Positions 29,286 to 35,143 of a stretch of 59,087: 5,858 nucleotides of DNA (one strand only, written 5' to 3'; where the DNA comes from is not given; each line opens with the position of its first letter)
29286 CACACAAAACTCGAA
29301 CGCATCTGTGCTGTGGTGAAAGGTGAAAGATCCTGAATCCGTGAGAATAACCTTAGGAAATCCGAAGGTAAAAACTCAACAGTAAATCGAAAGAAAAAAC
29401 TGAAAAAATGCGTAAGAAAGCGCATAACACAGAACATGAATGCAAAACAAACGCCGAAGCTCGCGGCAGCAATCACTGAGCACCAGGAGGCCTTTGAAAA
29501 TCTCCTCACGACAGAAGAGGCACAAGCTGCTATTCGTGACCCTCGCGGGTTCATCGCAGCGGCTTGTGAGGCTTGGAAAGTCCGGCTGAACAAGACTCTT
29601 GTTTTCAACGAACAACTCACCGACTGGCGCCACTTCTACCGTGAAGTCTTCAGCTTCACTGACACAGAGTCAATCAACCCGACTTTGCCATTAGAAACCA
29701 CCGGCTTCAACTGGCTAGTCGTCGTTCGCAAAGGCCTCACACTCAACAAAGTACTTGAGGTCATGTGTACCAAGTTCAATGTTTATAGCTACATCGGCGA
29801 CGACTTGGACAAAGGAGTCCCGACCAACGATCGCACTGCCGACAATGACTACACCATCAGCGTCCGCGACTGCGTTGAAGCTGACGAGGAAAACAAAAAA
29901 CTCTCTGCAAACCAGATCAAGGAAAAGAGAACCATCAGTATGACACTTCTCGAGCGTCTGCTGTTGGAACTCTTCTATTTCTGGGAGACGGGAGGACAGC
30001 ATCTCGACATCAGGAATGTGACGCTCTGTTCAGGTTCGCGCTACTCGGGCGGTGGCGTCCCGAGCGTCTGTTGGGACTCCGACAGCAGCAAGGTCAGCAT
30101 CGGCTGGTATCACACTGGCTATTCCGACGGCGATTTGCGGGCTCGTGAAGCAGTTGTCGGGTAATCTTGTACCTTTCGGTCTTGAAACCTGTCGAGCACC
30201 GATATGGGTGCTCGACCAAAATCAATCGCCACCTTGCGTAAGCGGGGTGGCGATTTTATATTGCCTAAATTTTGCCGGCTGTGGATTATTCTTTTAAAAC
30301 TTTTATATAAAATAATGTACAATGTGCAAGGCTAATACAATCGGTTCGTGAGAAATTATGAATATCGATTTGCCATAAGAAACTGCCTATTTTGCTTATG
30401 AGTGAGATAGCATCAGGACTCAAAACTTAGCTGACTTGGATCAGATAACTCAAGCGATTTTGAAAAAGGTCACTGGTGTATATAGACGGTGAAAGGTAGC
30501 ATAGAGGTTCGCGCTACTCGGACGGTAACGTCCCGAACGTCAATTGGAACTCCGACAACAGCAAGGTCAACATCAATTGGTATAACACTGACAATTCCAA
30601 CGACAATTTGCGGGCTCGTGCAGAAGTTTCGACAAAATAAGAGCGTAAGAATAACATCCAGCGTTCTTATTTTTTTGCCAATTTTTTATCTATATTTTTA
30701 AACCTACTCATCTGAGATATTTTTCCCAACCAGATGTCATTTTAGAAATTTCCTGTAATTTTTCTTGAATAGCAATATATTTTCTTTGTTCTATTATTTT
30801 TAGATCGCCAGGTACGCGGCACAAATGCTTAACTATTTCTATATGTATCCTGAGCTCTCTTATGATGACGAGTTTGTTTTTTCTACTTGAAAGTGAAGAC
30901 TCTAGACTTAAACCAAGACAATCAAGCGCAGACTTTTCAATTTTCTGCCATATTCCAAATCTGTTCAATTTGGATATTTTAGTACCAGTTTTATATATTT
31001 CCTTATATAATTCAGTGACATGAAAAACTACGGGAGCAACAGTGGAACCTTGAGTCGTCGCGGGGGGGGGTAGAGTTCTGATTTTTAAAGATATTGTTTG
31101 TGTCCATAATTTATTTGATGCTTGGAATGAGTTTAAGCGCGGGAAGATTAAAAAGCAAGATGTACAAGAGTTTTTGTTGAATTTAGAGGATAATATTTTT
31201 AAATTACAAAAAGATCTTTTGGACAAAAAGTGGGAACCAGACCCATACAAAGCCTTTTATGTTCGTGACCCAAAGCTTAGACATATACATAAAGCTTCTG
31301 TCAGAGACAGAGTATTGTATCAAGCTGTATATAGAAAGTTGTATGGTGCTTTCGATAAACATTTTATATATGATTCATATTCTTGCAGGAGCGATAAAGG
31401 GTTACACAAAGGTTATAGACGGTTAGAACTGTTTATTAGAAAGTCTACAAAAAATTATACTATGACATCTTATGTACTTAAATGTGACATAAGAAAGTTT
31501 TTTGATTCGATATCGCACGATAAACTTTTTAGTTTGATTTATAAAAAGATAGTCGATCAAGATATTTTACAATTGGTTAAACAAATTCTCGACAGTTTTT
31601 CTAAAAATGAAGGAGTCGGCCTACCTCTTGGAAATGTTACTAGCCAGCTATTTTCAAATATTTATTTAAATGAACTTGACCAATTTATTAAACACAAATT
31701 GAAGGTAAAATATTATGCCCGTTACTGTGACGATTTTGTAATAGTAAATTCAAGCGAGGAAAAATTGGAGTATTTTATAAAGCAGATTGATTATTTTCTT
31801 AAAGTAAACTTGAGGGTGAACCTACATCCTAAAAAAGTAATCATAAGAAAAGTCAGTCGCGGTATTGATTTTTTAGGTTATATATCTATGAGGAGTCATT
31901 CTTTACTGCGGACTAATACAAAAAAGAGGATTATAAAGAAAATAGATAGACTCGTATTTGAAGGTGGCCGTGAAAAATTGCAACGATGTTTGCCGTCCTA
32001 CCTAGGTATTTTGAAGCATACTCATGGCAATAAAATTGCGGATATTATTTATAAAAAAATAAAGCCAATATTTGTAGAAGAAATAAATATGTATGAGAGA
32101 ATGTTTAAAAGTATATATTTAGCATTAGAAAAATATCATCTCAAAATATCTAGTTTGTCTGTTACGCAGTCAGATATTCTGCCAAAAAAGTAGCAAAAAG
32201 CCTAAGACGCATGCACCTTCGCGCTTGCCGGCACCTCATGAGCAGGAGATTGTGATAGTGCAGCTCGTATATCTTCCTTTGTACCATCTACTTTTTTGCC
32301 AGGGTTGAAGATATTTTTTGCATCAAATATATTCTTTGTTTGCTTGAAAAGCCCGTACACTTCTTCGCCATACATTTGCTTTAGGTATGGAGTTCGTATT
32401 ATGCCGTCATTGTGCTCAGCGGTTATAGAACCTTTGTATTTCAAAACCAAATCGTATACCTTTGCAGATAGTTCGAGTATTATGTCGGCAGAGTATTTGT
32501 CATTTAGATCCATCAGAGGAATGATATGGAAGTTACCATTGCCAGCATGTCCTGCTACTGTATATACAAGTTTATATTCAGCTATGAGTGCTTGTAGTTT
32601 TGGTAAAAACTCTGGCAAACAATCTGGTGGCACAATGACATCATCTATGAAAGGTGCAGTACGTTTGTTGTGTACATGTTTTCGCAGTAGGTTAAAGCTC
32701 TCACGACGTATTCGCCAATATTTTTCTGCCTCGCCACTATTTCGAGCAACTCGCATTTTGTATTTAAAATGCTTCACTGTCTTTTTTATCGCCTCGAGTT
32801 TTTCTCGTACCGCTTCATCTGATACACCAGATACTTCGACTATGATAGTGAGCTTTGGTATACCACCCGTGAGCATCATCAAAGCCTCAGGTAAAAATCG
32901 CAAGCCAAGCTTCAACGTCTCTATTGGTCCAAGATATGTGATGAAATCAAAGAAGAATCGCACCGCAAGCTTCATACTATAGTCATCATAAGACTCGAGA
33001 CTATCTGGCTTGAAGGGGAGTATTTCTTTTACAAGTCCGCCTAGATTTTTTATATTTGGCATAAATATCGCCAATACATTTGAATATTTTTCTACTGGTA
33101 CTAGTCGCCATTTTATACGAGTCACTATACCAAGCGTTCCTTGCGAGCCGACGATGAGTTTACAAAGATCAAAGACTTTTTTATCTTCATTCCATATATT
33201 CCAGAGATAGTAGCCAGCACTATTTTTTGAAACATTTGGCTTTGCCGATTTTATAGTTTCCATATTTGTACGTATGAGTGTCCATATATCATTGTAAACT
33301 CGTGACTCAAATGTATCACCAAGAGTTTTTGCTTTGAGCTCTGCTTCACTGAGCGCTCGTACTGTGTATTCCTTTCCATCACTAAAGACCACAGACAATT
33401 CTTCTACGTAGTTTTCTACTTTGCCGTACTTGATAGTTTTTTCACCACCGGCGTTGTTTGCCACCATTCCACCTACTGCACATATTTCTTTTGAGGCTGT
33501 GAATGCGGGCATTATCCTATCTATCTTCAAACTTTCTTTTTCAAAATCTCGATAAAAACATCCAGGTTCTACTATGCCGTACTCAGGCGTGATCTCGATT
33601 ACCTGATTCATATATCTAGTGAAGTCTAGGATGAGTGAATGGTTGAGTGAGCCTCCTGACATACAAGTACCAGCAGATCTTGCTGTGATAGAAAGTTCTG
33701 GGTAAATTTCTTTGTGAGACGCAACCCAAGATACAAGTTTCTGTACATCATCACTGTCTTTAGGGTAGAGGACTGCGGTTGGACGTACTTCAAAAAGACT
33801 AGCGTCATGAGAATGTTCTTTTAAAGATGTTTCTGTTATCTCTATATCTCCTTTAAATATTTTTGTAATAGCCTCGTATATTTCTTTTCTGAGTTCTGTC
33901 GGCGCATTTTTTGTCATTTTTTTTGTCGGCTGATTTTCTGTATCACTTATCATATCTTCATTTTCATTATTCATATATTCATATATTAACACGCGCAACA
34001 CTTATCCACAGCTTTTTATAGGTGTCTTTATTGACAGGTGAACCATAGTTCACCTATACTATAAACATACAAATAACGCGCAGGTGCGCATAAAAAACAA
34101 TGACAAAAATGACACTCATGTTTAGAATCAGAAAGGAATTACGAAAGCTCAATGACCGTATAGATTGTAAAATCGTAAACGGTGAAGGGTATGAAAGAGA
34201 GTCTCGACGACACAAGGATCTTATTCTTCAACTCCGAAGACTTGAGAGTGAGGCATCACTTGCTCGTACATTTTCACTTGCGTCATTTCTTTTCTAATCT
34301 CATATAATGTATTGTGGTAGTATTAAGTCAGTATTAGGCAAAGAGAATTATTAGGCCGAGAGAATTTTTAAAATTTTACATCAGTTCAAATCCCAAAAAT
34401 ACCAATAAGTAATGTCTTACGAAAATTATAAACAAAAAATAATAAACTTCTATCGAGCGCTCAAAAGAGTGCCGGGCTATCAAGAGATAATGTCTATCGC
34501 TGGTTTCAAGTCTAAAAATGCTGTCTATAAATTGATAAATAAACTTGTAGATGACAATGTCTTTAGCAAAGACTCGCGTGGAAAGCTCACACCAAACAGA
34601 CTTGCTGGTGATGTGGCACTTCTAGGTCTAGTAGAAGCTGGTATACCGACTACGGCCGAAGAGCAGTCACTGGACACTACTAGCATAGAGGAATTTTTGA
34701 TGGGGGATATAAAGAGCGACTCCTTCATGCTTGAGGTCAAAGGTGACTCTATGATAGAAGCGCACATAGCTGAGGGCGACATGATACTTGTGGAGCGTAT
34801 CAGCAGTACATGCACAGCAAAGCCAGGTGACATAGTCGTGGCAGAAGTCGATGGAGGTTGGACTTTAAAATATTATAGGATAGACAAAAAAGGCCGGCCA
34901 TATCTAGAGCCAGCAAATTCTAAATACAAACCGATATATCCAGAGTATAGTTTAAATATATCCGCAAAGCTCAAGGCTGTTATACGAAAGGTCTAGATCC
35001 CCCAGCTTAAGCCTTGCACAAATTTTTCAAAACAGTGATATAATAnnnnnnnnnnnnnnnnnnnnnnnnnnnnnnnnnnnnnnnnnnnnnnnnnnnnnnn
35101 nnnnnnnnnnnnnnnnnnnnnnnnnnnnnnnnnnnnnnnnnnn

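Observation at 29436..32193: Complete diversity-generating retroelement with an adenine-specific VR/TR pair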

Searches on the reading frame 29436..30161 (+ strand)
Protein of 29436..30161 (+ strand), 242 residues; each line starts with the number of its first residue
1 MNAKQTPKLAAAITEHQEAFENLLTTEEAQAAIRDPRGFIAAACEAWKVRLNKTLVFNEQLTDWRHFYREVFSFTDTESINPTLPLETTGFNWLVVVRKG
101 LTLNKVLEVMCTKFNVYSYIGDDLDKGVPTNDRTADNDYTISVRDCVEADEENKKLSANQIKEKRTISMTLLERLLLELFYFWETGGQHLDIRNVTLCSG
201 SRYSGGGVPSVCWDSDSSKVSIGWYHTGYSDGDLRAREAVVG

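Call 9: search_protein_families(library=pfam, proteins=[window:29436-30161:+], max_evalue=1)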
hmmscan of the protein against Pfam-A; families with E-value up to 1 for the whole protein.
window:29436-30161:+ (242 aa): 1 family
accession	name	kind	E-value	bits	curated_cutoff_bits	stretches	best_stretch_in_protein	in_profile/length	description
PF09280.16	XPC-binding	-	0.023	14.8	26.4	1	3-26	32-55/57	XPC-binding domain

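Call 10: search_protein_families(library=ncbifam, proteins=[window:29436-30161:+], max_evalue=1)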
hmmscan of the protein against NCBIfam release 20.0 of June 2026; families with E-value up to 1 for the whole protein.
window:29436-30161:+ (242 aa): 0 families

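Call 11: find_encoding_contigs(protein=window:29436-30161:+, flank=6000, max_places=10)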
Protein window:29436-30161:+ (242 aa): no gene with exactly this product is on record in the collection.

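Call 42: find_homologous_proteins(query=window:29436-30161:+)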
Query window:29436-30161:+ (242 aa): 177 proteins with E <= 0.001 among 875 candidates; the best 120 are listed.
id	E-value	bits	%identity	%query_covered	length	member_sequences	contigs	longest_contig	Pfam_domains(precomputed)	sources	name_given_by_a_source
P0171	1.4e-161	553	100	100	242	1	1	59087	-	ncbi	-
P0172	8.1e-77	276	69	78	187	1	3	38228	-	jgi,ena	-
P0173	3.4e-72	261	55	97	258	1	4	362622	-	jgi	jgi:hypothetical protein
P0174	1.4e-70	256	54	97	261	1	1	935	-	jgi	jgi:hypothetical protein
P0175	8.8e-69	250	53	98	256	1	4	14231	-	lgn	-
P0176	1.0e-68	249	51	97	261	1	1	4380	-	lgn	-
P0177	4.0e-64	234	52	98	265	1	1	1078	-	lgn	-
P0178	6.7e-52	194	52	78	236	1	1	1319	-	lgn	-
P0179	6.7e-51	191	56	69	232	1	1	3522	-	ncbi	-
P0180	3.7e-50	189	56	74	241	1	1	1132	-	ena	-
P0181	1.7e-49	187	54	74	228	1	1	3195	-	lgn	-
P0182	2.6e-48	183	53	74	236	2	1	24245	-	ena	-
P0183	9.1e-48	181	53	76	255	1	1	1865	-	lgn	-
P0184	1.9e-47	180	51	74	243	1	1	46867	-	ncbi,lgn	-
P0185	5.9e-47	178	53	74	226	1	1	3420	-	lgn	-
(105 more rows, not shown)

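Call 52: predict_structure(alignment_id=A2)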
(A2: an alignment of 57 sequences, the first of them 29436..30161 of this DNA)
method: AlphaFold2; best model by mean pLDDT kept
length: 242 residues; sequences in the alignment: 57
mean_pLDDT: 93.6   pTM: 0.82
mean pLDDT of the five models: 93.6, 93.5, 92.8, 92.6, 92.3
residues with pLDDT >= 90: 191; 70-90: 48; 50-70: 3; < 50: 0
segments of 3 or more residues with pLDDT < 50: none
pLDDT, mean of each block of 10 residues (from residue 1): 84 86 88 91 79 81 98 95 92 97 98 96 96 98 95 97 97 99 97 97 96 96 97 96 92
secondary structure, 60 per line:
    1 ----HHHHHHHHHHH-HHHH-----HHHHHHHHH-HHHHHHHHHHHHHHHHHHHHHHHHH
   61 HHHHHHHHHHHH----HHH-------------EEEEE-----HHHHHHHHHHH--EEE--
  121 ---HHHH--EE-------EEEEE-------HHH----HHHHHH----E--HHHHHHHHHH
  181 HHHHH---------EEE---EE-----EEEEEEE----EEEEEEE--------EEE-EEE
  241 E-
elements in order: H5-15 H17-20 H26-34 H36-72 E93-97 H103-113 E116-118 H124-127 E139-143 H158-163 H171-185 E195-197 E208-214 E219-225 E234-236 E238-241

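Call 55: fold_search(model_id=the predicted structure, library=pdb)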
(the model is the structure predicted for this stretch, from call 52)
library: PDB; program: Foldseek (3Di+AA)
matches with E <= 10: 36; with E <= 0.001: 0
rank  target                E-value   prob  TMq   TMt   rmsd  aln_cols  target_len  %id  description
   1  6f3t_C                9.3e-01  0.01  0.10  0.06  17.6       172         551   14  Crystal structure of the human TAF5-TAF6-TAF9 complex (released 2018-12-05)
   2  6f3t_B                1.1e+00  0.01  0.10  0.06  18.1       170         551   14  Crystal structure of the human TAF5-TAF6-TAF9 complex (released 2018-12-05)
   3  6f3t_A                2.4e+00  0.01  0.10  0.06  17.7       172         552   14  Crystal structure of the human TAF5-TAF6-TAF9 complex (released 2018-12-05)
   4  3whd_C                2.5e+00  0.06  0.21  0.30   6.4       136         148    8  C-type lectin, human MCL (released 2013-10-23)
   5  9g17_A                3.3e+00  0.01  0.09  0.07  12.0        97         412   12  Structure of PslG with a covalently- bound pentasaccharide (released 2025-03-05)
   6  5vf4_C                3.7e+00  0.06  0.12  0.08   3.6        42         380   17  Thermus aquaticus variable protein (TaqVP) from diversity-generating retroelements (DGR) (released 2017-05-24)
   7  3fet_A                3.7e+00  0.02  0.09  0.12  14.4        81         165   10  Crystal Structure of the Electron Transfer Flavoprotein Subunit Alpha related Protein Ta0212 from Thermoplasma acidoph (released 2009-01-20)
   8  1ctm                  3.7e+00  0.01  0.10  0.09  13.4       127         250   11  CRYSTAL STRUCTURE OF CHLOROPLAST CYTOCHROME F REVEALS A NOVEL CYTOCHROME FOLD AND UNEXPECTED HEME LIGATION (released 1994-05-31)
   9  4ndj                  3.9e+00  0.01  0.13  0.12  18.2       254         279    9  Crystal Structure of a computational designed engrailed homeodomain variant fused with YFP (released 2014-11-05)
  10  7lhi_C                3.9e+00  0.01  0.12  0.05  16.0       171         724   12  Cryo-EM structure of E. coli P pilus tip assembly intermediate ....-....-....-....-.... (released 2021-08-11)
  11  4fxe_E                4.5e+00  0.02  0.12  0.27  10.5        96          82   14  Crystal structure of the intact E. coli RelBE toxin-antitoxin complex (released 2012-08-29)
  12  6l7q                  4.7e+00  0.01  0.13  0.19  14.1       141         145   12  Crystal structure of a hypothetical protein PYCH_01220 derived from Pyrococcus yayanosii (released 2020-11-04)
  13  4iw4_E                4.7e+00  0.01  0.09  0.09  13.3        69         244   10  Crystal structure of the serine protease domain of MASP-3 in complex with ecotin (released 2013-06-19)
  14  6cd9_A                5.1e+00  0.01  0.11  0.12  16.0       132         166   10  GID4 in complex with a peptide (released 2018-03-07)
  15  2g3o_C                5.1e+00  0.00  0.09  0.09  13.9       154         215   10  The 2.1A crystal structure of copGFP (released 2006-08-15)
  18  3whd_A                6.5e+00  0.02  0.18  0.27   6.4       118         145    8  C-type lectin, human MCL (released 2013-10-23)
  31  1yu1                  8.9e+00  0.03  0.12  0.08   6.7        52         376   15  Major Tropism Determinant P3c Variant (released 2005-09-20)
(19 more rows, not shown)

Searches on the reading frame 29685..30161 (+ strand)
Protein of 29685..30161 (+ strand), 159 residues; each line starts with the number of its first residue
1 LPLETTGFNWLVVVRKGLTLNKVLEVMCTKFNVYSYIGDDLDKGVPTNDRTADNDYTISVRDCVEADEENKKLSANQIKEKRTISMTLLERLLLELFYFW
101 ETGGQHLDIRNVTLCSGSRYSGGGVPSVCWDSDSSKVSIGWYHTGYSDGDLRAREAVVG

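Call 63: predict_structure(alignment_id=A3)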
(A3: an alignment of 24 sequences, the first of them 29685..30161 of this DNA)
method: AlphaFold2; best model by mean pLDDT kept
length: 159 residues; sequences in the alignment: 24
mean_pLDDT: 95.3   pTM: 0.91
mean pLDDT of the five models: 95.3, 93.8, 93.5, 92.3, 69.6
residues with pLDDT >= 90: 152; 70-90: 7; 50-70: 0; < 50: 0
segments of 3 or more residues with pLDDT < 50: none
pLDDT, mean of each block of 10 residues (from residue 1): 91 97 98 95 95 97 94 96 97 97 96 95 94 95 94 95
secondary structure, 60 per line:
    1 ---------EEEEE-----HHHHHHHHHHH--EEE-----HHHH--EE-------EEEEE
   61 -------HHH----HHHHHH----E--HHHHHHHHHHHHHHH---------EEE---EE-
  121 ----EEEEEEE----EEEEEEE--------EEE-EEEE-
elements in order: E10-14 H20-30 E33-35 H41-44 E56-60 H75-80 H88-102 E112-114 E125-131 E136-142 E151-153 E155-158

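Call 67: fold_search(model_id=the predicted structure, library=pdb)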
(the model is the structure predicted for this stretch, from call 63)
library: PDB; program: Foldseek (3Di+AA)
matches with E <= 10: 43; with E <= 0.001: 0
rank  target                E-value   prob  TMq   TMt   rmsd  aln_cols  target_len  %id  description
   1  3whd_C                1.0e+00  0.12  0.27  0.29   6.0       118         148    9  C-type lectin, human MCL (released 2013-10-23)
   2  3whd_A                2.3e+00  0.08  0.27  0.29   6.2       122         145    9  C-type lectin, human MCL (released 2013-10-23)
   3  5b1w_A                3.1e+00  0.06  0.28  0.32   7.4       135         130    4  Crystal structure of human dendritic cell inhibitory receptor (DCIR) C-type lectin domain in ligand-free form (released 2016-05-11)
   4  2g3o_A                3.7e+00  0.01  0.11  0.09  13.4       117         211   10  The 2.1A crystal structure of copGFP (released 2006-08-15)
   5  1ctm                  3.9e+00  0.01  0.13  0.10  13.5       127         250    9  CRYSTAL STRUCTURE OF CHLOROPLAST CYTOCHROME F REVEALS A NOVEL CYTOCHROME FOLD AND UNEXPECTED HEME LIGATION (released 1994-05-31)
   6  1yu1                  4.2e+00  0.06  0.18  0.08   6.6        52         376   15  Major Tropism Determinant P3c Variant (released 2005-09-20)
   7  5ja9_D                4.7e+00  0.02  0.15  0.20  11.2        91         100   10  Crystal structure of the HigB2 toxin in complex with Nb6 (released 2017-04-05)
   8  7lsx_J                5.0e+00  0.01  0.15  0.14  16.4       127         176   14  Cryo-EM structure of 13S proteasome core particle assembly intermediate purified from Pre3-1 proteasome mutant (G34D) (released 2021-04-14)
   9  6l7q                  5.0e+00  0.01  0.12  0.13  15.0       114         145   11  Crystal structure of a hypothetical protein PYCH_01220 derived from Pyrococcus yayanosii (released 2020-11-04)
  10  2g6x_A                5.3e+00  0.00  0.10  0.09  14.6       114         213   10  Crystal structure of a novel green fluorescent protein from marine copepod Pontellina plumata (released 2006-03-28)
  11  4b0e_A                5.6e+00  0.01  0.15  0.23  14.5       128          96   12  Crystal structure of the Caf1A usher protein N-terminal domain from Yersinia pestis (released 2012-09-26)
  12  8jbw                  6.0e+00  0.01  0.14  0.08  14.4       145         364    8  Crystal structure of ZtHPPD-(+)-Usnic acid complex (released 2024-04-03)
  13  7t4r_A                6.4e+00  0.04  0.28  0.30   7.2       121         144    7  CryoEM structure of the HCMV Pentamer gH/gL/UL128/UL130/UL131A in complex with THBD and neutralizing fabs MSL-109 and  (released 2022-03-23)
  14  6j9b_A                6.4e+00  0.03  0.12  0.17  10.3        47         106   15  Arabidopsis FUS3-DNA complex (released 2019-05-29)
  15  3dz8                  6.4e+00  0.02  0.14  0.13   7.2        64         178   12  Crystal structure of human Rab3B GTPase bound with GDP (released 2008-08-12)
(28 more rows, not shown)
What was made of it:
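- On Diversity-generating retroelement (DGR): The AF2 models are confident (pLDDT 93.6 and 95.3), but the best Foldseek PDB hits are non-significant: C-type lectins 3whd and 5b1w, and Mtd 1yu1, at E >= 1 and TM about 0.3 (calls 55, 67).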

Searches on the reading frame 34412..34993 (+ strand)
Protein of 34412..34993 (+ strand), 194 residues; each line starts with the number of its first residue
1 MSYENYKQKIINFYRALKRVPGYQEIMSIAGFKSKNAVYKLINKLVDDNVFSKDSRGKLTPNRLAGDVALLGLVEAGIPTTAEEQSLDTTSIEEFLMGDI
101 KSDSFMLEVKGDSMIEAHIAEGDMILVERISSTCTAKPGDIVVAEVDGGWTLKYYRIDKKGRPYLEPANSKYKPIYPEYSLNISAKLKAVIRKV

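Call 82: search_protein_families(library=pfam, proteins=[window:34412-34993:+], max_evalue=0.00001)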
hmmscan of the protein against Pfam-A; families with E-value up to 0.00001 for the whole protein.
window:34412-34993:+ (194 aa): 1 family
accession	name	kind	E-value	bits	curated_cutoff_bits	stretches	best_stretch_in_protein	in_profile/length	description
PF00717.28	Peptidase_S24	-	9.5e-22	77.3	23.3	1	70-179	2-105/116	Peptidase S24-like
